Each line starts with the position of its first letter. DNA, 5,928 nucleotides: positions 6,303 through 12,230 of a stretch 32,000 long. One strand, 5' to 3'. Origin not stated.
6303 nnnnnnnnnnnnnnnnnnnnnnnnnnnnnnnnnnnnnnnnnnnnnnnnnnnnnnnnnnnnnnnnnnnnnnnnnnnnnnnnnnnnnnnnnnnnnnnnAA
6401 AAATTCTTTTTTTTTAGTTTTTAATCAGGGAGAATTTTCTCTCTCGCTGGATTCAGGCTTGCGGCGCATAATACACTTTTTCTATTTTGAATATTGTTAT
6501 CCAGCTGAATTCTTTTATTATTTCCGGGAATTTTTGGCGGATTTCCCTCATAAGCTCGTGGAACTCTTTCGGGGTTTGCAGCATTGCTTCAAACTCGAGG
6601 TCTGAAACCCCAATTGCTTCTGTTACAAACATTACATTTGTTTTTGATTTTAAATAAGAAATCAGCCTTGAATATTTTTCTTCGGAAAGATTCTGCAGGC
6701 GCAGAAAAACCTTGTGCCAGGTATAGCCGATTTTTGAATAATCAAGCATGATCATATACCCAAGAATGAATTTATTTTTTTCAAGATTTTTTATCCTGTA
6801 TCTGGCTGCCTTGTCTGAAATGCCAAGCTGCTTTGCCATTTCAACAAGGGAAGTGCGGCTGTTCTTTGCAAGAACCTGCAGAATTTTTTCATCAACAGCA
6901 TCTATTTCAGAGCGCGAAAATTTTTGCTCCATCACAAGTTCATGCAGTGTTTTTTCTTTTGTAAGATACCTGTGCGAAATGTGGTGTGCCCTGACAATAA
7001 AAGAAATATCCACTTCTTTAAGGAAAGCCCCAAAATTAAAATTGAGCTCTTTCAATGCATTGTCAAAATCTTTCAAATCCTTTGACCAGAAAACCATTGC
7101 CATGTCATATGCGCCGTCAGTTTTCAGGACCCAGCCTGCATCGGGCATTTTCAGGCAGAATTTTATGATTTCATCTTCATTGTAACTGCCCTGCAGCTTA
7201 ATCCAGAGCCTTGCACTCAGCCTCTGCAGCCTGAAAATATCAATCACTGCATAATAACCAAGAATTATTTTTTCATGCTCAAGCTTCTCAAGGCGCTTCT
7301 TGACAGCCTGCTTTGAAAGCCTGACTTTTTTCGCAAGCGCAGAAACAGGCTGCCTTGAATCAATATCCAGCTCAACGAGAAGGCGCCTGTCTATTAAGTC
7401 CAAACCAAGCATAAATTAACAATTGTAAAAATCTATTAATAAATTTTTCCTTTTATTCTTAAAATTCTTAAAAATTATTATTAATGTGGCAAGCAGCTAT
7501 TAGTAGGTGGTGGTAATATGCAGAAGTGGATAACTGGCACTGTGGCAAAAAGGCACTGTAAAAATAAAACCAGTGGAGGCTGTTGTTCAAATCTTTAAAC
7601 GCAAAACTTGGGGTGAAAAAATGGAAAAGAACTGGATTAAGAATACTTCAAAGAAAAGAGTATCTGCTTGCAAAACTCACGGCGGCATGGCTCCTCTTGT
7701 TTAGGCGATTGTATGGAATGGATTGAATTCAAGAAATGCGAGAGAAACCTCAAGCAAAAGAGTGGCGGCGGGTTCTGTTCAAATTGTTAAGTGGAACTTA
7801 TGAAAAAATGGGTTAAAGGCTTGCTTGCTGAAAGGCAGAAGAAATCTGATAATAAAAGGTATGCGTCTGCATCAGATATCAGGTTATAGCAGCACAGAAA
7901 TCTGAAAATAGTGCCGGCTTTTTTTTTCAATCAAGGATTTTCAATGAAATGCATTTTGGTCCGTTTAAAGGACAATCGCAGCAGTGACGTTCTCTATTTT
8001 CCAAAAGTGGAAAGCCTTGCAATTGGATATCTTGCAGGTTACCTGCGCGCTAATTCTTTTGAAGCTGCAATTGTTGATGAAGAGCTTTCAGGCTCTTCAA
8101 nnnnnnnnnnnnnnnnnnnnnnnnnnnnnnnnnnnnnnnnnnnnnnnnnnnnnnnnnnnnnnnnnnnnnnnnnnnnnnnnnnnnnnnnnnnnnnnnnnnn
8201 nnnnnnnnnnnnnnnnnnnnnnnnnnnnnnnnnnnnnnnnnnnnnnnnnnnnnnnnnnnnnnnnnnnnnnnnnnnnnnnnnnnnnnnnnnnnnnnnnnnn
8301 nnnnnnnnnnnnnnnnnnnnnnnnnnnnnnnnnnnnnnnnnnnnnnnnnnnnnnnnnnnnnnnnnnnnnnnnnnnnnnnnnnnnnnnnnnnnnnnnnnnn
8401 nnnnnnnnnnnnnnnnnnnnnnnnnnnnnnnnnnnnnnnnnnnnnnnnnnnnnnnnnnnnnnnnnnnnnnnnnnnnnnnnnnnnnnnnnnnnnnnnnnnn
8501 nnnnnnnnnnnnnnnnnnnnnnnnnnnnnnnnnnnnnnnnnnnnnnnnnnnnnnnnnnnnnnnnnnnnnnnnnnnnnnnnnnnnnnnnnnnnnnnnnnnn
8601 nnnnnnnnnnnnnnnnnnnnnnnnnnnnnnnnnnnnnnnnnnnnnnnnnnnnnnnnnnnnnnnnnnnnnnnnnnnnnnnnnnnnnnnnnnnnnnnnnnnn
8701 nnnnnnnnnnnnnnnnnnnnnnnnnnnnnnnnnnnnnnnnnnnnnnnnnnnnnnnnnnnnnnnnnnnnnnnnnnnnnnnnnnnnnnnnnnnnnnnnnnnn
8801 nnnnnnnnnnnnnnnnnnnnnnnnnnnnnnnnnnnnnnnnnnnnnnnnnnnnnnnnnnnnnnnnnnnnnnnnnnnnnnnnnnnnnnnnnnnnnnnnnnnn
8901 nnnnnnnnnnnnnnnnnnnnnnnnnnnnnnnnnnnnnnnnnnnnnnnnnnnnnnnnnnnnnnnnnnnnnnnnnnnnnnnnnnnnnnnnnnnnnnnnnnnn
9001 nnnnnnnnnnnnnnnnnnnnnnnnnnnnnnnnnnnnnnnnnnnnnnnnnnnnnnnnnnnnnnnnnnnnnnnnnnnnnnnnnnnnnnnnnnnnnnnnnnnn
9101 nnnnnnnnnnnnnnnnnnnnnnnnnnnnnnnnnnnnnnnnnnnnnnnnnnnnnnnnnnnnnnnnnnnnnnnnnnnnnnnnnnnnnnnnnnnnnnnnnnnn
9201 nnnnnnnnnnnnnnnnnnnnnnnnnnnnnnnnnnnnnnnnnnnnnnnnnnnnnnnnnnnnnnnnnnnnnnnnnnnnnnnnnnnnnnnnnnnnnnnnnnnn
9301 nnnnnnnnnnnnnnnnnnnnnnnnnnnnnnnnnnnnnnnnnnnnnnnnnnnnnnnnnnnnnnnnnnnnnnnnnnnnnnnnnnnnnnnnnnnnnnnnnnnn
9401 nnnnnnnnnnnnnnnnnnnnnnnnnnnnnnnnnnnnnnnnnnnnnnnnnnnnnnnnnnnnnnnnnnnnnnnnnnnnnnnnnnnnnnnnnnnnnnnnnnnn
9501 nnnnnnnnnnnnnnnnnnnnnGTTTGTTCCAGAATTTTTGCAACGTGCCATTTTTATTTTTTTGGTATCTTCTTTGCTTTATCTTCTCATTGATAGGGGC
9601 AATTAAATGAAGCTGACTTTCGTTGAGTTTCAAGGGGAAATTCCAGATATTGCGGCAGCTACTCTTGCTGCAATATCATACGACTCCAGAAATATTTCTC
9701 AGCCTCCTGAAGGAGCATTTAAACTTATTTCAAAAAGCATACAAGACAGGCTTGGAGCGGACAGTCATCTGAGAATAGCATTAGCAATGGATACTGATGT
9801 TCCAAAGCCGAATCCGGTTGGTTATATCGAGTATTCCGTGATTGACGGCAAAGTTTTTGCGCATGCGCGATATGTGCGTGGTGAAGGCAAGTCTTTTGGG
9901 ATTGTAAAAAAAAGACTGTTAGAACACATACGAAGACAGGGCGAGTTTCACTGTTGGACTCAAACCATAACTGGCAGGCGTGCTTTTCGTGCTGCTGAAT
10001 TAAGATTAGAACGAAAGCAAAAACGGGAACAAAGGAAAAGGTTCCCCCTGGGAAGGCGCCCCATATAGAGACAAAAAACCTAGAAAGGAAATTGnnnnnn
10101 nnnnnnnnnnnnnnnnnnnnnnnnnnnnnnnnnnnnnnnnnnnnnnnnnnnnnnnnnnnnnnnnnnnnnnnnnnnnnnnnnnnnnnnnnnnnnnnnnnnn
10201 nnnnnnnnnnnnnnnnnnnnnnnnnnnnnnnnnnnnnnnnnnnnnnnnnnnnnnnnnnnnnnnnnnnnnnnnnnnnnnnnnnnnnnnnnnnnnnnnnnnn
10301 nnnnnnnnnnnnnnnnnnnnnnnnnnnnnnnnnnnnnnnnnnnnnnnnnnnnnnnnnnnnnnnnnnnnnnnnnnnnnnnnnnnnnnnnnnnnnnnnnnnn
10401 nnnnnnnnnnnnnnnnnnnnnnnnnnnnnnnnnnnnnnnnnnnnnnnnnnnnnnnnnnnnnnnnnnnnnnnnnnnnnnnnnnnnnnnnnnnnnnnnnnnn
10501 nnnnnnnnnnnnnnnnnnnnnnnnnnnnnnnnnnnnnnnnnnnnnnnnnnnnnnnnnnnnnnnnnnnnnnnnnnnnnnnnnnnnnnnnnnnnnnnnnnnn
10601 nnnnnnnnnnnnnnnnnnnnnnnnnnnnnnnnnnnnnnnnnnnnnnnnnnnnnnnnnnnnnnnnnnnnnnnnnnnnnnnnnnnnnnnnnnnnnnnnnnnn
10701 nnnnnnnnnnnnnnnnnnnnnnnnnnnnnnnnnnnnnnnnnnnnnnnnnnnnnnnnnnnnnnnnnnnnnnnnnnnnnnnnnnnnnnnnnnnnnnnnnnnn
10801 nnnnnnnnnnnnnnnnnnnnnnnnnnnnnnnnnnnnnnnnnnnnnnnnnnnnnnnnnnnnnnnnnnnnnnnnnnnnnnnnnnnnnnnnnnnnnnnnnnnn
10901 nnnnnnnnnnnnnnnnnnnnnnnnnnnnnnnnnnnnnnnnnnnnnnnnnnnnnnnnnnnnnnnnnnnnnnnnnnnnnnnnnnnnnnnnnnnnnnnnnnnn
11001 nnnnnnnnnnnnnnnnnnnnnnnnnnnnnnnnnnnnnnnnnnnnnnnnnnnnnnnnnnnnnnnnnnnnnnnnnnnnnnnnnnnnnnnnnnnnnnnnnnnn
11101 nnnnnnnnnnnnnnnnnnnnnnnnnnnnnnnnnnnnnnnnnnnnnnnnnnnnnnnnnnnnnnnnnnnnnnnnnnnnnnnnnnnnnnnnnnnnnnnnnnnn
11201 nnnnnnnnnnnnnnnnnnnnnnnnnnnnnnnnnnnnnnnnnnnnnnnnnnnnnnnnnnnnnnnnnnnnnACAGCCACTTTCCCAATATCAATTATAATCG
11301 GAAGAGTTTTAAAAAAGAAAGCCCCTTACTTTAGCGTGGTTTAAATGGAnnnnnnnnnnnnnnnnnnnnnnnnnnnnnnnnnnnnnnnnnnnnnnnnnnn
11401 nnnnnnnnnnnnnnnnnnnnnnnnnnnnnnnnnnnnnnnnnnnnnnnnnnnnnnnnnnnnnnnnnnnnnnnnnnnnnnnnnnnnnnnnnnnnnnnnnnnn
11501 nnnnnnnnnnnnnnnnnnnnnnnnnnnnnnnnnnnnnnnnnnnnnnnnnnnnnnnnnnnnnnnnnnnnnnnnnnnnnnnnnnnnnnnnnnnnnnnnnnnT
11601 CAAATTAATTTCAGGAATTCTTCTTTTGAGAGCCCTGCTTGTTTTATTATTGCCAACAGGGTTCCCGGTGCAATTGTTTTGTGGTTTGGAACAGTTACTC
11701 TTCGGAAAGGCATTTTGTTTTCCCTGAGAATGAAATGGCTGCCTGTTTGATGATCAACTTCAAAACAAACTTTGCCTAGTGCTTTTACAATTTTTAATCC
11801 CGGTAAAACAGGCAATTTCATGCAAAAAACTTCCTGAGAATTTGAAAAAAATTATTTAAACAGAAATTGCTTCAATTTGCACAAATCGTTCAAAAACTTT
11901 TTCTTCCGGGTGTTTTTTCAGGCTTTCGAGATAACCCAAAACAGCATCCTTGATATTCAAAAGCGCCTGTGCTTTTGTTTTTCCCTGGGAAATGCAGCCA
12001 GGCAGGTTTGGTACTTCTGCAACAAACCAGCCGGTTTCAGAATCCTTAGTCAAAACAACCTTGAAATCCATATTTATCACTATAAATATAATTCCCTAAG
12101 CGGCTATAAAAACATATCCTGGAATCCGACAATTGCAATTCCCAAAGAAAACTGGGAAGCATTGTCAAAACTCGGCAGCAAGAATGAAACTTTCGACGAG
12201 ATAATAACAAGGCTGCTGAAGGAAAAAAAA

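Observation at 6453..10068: Candidate RiPP-like cluster in an archaeon: Lrp regulator <-> 4 precursor-like peptides -> B12-domain radical SAM (-> small GNAT-like protein)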

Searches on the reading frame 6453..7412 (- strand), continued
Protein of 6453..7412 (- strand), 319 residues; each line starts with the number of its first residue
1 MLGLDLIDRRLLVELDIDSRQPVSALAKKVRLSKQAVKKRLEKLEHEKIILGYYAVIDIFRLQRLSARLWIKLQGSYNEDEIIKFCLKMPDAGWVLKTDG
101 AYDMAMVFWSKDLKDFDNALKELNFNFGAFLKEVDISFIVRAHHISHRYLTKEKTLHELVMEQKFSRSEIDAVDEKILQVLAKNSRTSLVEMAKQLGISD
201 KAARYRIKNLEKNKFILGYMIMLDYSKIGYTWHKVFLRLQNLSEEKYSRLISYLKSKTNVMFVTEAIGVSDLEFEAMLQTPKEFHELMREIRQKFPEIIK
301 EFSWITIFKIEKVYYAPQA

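Call 85: search_protein_families(library=padloc, proteins=[window:6453-7412:-], max_evalue=0.001)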
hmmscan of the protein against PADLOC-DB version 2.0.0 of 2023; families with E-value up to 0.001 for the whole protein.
window:6453-7412:- (319 aa): 7 families
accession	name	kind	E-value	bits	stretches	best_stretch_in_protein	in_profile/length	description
PDLC01434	CasR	-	1.5e-07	29.5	1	165-216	124-171/191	"CAS-I,CAS-II,CAS-III,CAS-IV,CAS-V,CAS-VI; associated_signaling"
PDLC01848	CARF3--CARF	-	5.4e-07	27.5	0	165-216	131-179/197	-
PDLC01268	CasR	-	8.8e-07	27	1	166-216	118-167/179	"CAS-I,CAS-II,CAS-III,CAS-IV,CAS-V,CAS-VI; associated_signaling"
PDLC01044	Csa3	-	1.1e-06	26.6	1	160-213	125-176/194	Type I-A associated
PDLC01866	CARF3--CARF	-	7.1e-06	24.1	1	153-213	120-180/207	-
PDLC01852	CARF3--CARF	-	0.00032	18.7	0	168-216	139-187/208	-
PDLC01438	Csa3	-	0.00042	18.4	0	11-64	153-203/305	"CAS-I,CAS-II,CAS-III,CAS-IV,CAS-V,CAS-VI; associated_signaling"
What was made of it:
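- On Known anti-phage defence systems (PADLOC): The Lrp protein matches only the HTH parts of the Csa3/CasR models (call 85).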

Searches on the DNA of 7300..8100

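Call 19: search_rna_families(source=window, start=7300, end=8100, threshold=evalue, max_evalue=1)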
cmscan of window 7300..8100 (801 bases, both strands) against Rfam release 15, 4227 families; matches with E-value up to 1: 0.
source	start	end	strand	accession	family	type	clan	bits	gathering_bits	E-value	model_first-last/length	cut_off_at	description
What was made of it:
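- No conserved RNA structure or Rfam match lies in the region (call 19).
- Tried and rejected: An Rfam scan of 7300-8100 at E <= 1 found nothing (call 19), so a riboswitch or other known RNA element was rejected.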

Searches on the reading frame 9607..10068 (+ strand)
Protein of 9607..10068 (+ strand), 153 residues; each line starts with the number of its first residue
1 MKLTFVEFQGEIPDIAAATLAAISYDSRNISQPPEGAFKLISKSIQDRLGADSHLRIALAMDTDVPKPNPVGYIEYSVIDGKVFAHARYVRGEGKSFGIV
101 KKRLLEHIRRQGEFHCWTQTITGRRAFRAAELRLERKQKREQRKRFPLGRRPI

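Call 3: search_protein_families(library=pfam, proteins=[window:9607-10068:+], max_evalue=0.01)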
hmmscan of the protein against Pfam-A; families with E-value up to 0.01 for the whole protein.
window:9607-10068:+ (153 aa): 0 families

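Call 4: search_protein_families(library=ncbifam, proteins=[window:9607-10068:+], max_evalue=1)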
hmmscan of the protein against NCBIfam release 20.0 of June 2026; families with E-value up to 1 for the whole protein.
window:9607-10068:+ (153 aa): 0 families

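Call 77: list_cluster_members(proteins=[window:7518-7595:+, window:7621-7701:+, window:7713-7787:+, window:7800-7886:+, window:9607-10065:+])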
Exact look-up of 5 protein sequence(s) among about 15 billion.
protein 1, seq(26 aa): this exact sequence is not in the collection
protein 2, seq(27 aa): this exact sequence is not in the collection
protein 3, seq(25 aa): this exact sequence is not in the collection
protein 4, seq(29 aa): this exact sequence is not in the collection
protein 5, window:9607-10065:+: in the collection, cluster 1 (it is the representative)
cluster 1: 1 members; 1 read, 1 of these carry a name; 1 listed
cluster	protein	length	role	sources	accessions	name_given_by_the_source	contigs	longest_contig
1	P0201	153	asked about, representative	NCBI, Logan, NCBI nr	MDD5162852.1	MAG: hypothetical protein PHD95_01445 [Candidatus ainarchaeum sp.] | hypothetical protein [Candidatus ainarchaeum sp.]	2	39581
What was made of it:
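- Checked: It is a singleton cluster (call 77).
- They are unannotated in the public records (call 77).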

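Call 85: search_protein_families(library=padloc, proteins=[window:9607-10068:+], max_evalue=0.001)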
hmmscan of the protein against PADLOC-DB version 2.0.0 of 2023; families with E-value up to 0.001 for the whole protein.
window:9607-10068:+ (153 aa): 0 families

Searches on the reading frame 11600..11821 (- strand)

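Call 82: search_protein_families(library=pfam, proteins=[window:11600-11821:-], max_evalue=0.001)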
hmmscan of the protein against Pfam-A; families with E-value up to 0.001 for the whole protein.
window:11600-11821:- (73 aa): 1 family
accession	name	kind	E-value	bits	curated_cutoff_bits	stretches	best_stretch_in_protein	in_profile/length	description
PF07927.17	HicA_toxin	-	6.4e-15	55.4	27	1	10-64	3-58/58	HicA toxin of bacterial toxin-antitoxin,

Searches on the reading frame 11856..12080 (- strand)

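Call 82: search_protein_families(library=pfam, proteins=[window:11856-12080:-], max_evalue=0.001)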
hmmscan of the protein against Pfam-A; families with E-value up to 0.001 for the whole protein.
window:11856-12080:- (74 aa): 2 families
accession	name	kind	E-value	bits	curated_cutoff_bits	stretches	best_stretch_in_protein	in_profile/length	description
PF15919.11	HicB_lk_antitox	-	8.5e-08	32.8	27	1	6-59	1-53/123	HicB_like antitoxin of bacterial toxin-antitoxin system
PF21748.3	UPF0150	-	0.00096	19.5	27.3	0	15-47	17-49/64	UPF0150-like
